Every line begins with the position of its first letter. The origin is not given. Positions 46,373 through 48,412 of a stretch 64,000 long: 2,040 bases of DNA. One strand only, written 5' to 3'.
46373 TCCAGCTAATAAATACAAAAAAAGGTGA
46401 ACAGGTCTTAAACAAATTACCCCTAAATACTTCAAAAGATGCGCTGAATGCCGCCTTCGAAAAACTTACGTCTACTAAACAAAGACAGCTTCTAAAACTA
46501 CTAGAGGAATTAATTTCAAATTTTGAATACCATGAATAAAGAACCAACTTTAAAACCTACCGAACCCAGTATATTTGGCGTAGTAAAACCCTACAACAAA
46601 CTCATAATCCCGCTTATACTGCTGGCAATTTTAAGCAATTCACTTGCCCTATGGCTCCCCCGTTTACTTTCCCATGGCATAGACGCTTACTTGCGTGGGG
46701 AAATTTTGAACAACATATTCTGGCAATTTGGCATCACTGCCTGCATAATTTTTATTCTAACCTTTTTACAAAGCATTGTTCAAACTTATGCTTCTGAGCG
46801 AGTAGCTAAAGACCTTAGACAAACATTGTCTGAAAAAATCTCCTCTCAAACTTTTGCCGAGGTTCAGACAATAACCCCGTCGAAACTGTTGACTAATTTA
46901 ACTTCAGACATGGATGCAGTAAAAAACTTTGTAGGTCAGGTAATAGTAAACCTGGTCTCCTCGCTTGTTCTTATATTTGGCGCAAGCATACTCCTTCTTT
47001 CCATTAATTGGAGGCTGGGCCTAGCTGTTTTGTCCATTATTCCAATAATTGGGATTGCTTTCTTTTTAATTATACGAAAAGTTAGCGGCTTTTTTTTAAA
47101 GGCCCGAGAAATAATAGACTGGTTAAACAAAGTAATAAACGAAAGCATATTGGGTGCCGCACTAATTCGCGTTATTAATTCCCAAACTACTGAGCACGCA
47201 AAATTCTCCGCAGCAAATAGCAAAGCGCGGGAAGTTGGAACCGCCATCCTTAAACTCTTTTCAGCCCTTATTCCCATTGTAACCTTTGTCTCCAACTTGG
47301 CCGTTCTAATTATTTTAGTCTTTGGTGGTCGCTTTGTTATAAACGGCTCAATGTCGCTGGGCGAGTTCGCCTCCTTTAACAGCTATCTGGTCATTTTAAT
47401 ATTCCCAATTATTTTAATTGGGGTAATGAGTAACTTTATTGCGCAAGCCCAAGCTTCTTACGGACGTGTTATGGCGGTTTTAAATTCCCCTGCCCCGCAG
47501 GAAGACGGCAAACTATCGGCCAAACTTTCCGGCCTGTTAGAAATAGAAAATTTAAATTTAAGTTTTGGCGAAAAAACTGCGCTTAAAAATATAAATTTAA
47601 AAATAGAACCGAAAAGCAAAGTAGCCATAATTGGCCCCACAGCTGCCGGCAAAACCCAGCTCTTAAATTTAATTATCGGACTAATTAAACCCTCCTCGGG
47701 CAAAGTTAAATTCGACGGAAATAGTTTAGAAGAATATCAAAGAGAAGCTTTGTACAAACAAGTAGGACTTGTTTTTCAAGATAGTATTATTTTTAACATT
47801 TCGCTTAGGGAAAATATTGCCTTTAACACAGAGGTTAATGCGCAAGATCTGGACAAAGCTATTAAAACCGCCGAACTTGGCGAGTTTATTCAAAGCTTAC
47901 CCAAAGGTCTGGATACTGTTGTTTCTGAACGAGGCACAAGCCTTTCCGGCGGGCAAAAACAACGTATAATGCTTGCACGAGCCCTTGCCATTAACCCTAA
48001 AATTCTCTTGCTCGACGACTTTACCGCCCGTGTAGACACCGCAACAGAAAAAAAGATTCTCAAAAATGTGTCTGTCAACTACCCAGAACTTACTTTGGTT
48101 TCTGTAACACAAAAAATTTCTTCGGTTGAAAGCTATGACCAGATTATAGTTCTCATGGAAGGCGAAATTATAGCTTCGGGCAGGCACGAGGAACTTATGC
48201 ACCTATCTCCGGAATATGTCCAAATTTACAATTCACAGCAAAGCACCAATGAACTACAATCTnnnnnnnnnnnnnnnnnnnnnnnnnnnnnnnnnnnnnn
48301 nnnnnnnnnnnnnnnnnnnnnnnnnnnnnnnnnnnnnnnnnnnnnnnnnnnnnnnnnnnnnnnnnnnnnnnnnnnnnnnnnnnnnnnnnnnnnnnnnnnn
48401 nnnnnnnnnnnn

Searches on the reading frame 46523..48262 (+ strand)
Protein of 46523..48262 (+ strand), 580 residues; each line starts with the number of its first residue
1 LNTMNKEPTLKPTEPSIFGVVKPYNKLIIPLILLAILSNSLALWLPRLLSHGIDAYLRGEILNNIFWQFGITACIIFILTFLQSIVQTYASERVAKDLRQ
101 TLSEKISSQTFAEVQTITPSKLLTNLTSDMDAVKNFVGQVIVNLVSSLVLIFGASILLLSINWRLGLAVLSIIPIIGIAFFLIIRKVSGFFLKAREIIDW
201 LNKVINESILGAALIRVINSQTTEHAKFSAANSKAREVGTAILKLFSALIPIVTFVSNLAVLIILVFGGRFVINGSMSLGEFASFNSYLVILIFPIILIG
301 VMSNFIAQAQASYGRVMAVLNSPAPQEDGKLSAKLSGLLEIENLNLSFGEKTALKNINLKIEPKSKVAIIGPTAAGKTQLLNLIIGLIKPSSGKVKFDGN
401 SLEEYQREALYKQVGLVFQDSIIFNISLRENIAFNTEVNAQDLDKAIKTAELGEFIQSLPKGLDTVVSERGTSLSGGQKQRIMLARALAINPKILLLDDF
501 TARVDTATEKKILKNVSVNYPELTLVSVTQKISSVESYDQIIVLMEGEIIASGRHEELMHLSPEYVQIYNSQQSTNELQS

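Call 60: search_protein_families(library=pfam, proteins=[window:46523-48262:+], max_evalue=0.0001)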
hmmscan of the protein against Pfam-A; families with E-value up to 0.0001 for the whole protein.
window:46523-48262:+ (580 aa): 2 families
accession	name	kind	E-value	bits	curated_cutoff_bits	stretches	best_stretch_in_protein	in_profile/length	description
PF00664.28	ABC_membrane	-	7e-37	128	28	1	31-295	4-273/274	ABC transporter transmembrane region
PF00005.33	ABC_tran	-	1.1e-31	110.7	25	1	354-502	1-137/137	ABC transporter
